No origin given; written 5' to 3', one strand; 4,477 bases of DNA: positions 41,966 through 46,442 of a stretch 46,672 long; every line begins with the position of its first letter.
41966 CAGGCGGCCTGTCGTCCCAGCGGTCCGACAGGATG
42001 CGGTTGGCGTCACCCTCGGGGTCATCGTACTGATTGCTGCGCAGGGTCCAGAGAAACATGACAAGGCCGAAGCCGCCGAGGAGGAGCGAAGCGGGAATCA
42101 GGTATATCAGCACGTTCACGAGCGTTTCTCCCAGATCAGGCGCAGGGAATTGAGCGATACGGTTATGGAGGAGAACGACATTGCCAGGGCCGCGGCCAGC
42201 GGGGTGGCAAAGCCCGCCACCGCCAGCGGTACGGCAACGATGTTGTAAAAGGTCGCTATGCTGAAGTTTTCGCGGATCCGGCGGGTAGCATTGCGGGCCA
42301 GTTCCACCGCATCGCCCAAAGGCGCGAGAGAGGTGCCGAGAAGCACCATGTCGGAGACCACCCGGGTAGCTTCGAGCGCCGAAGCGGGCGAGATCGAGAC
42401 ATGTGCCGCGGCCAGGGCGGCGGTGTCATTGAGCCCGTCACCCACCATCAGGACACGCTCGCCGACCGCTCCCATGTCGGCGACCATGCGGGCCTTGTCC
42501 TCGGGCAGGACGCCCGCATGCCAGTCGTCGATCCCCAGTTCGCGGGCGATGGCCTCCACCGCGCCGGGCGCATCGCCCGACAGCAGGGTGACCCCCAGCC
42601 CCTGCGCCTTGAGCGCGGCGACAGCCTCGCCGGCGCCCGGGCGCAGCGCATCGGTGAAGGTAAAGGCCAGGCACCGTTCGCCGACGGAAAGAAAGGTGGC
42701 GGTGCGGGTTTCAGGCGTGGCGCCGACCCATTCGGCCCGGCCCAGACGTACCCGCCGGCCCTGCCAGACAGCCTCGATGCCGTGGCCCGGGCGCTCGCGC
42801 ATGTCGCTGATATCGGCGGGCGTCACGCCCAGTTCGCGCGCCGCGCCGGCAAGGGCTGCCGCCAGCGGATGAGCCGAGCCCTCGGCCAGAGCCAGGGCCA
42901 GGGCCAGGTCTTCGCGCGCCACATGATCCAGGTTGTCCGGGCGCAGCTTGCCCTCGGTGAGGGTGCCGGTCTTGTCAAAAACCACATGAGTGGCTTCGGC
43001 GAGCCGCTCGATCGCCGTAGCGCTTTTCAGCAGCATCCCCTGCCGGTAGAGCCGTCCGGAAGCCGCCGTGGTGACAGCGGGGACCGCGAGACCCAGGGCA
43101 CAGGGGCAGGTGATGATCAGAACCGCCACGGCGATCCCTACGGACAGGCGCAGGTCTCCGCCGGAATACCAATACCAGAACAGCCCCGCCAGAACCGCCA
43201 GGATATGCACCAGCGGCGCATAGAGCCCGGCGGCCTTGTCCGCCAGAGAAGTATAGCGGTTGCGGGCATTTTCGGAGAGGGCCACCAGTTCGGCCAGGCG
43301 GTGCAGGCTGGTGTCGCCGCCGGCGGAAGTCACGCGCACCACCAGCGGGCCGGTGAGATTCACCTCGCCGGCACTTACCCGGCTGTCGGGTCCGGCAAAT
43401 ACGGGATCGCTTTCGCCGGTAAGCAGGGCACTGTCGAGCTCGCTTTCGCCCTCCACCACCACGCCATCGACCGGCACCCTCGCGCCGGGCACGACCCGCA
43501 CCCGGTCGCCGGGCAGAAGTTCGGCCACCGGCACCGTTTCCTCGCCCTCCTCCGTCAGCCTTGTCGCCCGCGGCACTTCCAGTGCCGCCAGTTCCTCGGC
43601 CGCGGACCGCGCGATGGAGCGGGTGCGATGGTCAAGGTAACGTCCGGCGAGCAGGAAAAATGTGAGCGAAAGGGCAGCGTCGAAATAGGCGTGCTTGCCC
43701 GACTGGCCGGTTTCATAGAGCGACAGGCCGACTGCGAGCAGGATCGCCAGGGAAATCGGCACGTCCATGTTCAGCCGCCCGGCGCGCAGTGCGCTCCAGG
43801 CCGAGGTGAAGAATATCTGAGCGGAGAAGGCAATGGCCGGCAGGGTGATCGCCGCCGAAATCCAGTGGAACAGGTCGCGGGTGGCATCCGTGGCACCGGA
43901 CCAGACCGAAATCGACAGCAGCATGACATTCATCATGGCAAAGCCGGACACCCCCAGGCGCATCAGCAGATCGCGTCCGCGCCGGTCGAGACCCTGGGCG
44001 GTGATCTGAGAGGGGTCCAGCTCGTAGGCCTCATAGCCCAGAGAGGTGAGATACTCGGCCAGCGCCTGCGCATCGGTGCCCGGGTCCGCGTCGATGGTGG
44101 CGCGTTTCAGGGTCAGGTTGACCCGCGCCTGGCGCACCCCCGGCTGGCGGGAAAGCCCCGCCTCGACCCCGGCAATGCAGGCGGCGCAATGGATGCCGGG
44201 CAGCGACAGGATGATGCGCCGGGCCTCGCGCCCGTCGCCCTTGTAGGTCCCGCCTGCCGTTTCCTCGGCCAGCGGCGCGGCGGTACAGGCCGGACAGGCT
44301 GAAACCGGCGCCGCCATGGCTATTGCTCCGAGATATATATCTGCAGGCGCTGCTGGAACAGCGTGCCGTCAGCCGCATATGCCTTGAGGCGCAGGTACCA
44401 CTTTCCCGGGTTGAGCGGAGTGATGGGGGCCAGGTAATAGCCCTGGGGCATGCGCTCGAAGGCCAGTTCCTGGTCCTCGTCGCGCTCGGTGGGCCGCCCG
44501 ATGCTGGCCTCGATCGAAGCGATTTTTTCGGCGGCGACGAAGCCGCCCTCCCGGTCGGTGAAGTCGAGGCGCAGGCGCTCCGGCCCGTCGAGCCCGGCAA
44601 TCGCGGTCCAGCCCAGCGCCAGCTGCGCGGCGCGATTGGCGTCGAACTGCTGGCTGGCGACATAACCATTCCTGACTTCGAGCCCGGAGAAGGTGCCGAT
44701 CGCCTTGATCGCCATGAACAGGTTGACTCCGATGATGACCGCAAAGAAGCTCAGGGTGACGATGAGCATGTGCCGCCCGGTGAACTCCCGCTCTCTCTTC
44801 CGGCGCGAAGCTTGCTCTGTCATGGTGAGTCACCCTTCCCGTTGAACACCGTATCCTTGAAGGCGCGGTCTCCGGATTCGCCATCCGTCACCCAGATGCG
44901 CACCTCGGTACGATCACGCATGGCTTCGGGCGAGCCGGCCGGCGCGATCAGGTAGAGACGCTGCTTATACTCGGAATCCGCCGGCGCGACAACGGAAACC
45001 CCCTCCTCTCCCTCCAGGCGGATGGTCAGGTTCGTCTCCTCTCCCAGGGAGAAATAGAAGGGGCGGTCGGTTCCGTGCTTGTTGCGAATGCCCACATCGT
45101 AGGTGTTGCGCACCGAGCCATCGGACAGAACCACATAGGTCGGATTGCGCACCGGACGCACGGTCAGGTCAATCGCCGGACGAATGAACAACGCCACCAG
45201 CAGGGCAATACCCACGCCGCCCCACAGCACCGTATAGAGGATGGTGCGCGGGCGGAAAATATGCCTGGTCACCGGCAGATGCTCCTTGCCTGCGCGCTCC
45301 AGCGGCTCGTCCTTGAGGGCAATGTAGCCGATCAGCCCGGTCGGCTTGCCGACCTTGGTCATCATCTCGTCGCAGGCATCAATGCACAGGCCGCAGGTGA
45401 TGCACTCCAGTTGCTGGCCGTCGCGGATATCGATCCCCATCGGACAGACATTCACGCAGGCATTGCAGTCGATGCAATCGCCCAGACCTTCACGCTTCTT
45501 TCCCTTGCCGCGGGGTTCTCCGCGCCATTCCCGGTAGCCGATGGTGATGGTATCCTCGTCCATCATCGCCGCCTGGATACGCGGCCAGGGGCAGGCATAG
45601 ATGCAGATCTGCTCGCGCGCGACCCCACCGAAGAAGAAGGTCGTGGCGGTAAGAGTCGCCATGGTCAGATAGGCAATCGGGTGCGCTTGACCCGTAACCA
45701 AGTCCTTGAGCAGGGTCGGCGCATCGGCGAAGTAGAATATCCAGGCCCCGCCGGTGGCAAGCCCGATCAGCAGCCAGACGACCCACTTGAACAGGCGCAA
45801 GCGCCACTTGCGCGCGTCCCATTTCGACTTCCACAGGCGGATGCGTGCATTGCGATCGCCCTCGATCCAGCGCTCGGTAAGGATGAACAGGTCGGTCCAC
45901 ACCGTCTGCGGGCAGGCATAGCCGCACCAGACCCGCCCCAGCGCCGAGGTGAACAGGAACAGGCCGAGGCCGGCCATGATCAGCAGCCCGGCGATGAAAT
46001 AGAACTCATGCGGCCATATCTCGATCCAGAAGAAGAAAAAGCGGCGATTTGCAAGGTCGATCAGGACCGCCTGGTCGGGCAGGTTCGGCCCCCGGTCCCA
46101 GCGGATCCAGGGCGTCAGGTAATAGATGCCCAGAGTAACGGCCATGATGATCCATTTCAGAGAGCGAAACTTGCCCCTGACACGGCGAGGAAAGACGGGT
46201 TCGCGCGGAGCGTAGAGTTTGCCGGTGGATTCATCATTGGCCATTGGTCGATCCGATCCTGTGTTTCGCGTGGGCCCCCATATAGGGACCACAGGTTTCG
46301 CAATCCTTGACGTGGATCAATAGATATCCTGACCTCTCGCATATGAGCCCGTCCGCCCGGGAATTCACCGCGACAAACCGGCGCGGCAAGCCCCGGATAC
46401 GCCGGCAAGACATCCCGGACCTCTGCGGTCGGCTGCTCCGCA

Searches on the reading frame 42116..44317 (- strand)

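Call 14: search_protein_families(library=ncbifam, proteins=[window:42116-44317:-], max_evalue=0.00001)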
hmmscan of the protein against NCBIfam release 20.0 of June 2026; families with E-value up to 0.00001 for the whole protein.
window:42116-44317:- (733 aa): 23 families
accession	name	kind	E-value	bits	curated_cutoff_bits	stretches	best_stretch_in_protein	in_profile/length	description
TIGR01525.1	ATPase-IB_hvy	subfamily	2.2e-149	498.9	346.25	1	184-727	1-560/560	heavy metal translocating P-type ATPase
TIGR01511.1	ATPase-IB1_Cu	subfamily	1e-142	476.8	397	1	166-727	2-541/542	copper-translocating P-type ATPase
TIGR01512.1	ATPase-IB2_Cd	subfamily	2.8e-103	346.3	313.5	1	210-728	17-493/494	cadmium family heavy metal-translocating P-type ATPase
NF007952.0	PRK10671.1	equivalog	9.4e-103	344.9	1316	1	34-728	104-832/838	copper-exporting P-type ATPase CopA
NF008262.1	PRK11033.1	equivalog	1.3e-82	278.4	1005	1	31-729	39-729/731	zinc/cadmium/mercury/lead-transporting ATPase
NF033775.1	P_type_ZntA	exception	5.8e-76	256.3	1240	1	29-729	44-730/732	Zn(II)/Cd(II)/Pb(II) translocating P-type ATPase ZntA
TIGR01494.1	ATPase_P-type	subfamily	3.4e-67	226.9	62.3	1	219-705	3-466/478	HAD-IC family P-type ATPase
TIGR01497.1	kdpB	equivalog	4.3e-38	130.9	527.9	2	204-459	56-316/675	potassium-transporting ATPase subunit KdpB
TIGR01647.1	ATPase-IIIA_H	equivalog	3.5e-37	128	615.5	2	189-464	43-308/755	plasma-membrane proton-efflux P-type ATPase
NF010609.0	PRK14010.1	equivalog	6.4e-28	97.3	1323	2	191-463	45-319/673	K(+)-transporting ATPase subunit B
TIGR01517.1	ATPase-IIB_Ca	equivalog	4.4e-26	91.3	507.05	2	257-456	164-374/882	calcium-translocating P-type ATPase, PMCA-type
TIGR01657.1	P-ATPase-V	hypoth_equivalog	5.9e-23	80.4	618.25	2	600-723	783-846/1055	ATP13A2 family polyamine export P-type ATPase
TIGR01524.1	ATPase-IIIB_Mg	equivalog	1.7e-19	69.2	610.75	1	602-695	585-678/867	magnesium-translocating P-type ATPase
TIGR01522.1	ATPase-IIA2_Ca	equivalog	2e-17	62.3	798.3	1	238-458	106-335/854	calcium-transporting P-type ATPase, PMR1-type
NF011702.0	PRK15122.1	subfamily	4.7e-15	54.6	975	1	603-701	625-726/907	magnesium-translocating P-type ATPase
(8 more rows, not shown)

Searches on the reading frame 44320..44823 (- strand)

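Call 14: search_protein_families(library=ncbifam, proteins=[window:44320-44823:-], max_evalue=0.00001)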
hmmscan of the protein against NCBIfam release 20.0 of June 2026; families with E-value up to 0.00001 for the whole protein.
window:44320-44823:- (167 aa): 0 families

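Call 17: search_protein_families(library=pfam, proteins=[window:44320-44823:-], max_evalue=0.001)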
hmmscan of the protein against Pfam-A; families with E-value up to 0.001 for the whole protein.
window:44320-44823:- (167 aa): 1 family
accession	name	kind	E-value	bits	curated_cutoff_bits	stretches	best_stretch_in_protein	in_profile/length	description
PF05751.16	FixH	-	1e-33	116.9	23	1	12-161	1-148/150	FixH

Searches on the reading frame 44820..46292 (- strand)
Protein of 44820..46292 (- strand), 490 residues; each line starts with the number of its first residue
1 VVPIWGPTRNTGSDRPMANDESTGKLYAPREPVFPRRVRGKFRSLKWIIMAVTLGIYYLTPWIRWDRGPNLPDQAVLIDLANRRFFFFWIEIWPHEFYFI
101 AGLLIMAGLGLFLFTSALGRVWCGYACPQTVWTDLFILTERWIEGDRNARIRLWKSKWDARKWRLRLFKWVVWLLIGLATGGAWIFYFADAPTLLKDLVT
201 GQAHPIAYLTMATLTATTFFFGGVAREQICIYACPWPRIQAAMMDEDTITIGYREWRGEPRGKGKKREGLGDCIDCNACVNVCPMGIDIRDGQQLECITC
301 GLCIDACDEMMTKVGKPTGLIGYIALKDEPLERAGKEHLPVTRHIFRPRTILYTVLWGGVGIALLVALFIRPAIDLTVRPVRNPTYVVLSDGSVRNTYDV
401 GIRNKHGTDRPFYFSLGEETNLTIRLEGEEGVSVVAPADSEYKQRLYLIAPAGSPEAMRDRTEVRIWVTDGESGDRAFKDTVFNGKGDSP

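Call 14: search_protein_families(library=ncbifam, proteins=[window:44820-46292:-], max_evalue=0.00001)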
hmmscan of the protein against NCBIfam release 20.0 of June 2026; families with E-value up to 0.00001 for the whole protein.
window:44820-46292:- (490 aa): 1 family
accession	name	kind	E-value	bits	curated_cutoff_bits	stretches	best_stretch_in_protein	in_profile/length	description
TIGR02745.1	ccoG_rdxA_fixG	equivalog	4.3e-160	533.4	316.7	1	42-484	1-433/435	cytochrome c oxidase accessory protein CcoG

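Call 42: find_encoding_contigs(protein=window:44820-46244:-, flank=10000, max_places=3)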
Protein window:44820-46244:- (474 aa): 2 contigs read that carry it; 2 places shown.
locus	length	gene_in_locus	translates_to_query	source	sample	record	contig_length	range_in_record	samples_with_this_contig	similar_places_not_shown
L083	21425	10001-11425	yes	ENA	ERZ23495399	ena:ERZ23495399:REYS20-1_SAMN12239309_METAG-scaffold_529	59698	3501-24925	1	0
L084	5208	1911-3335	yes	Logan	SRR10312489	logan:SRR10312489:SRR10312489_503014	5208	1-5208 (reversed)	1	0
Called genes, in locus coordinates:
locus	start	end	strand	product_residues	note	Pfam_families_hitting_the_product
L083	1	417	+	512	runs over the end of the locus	PF02874:ATP-synt_ab_N, PF00006:ATP-synt_ab, PF00306:ATP-synt_ab_C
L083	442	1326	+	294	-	PF00231:ATP-synt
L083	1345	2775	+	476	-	PF02874:ATP-synt_ab_N, PF00006:ATP-synt_ab, PF22919:ATP-synt_VA_C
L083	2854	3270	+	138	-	PF02823:ATP-synt_DE_N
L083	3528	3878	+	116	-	PF09458:H_lectin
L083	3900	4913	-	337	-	PF13793:Pribosyltran_N, PF00156:Pribosyltran, PF14572:Pribosyl_synth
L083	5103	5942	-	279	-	PF00582:Usp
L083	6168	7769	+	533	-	PF00115:COX1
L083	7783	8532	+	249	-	PF02433:FixO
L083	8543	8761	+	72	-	PF05545:FixQ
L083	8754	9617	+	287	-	PF14715:FixP_N, PF13442:Cytochrome_CBB3, PF00034:Cytochrom_C, PF13442:Cytochrome_CBB3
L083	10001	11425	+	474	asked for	PF12801:Fer4_5 (weak), PF13187:Fer4_9 (faint), PF13237:Fer4_10 (faint), PF13534:Fer4_17 (faint), PF12838:Fer4_7 (weak), PF13183:Fer4_8 (faint), PF13746:Fer4_18, PF11614:FixG_C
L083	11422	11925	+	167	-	PF05751:FixH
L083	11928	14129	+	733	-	PF00403:HMA, PF00122:E1-E2_ATPase, PF00702:Hydrolase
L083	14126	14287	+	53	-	PF03597:FixS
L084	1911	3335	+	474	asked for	PF12801:Fer4_5 (weak), PF13187:Fer4_9 (faint), PF13237:Fer4_10 (faint), PF13534:Fer4_17 (faint), PF12838:Fer4_7 (weak), PF13183:Fer4_8 (faint), PF13746:Fer4_18, PF11614:FixG_C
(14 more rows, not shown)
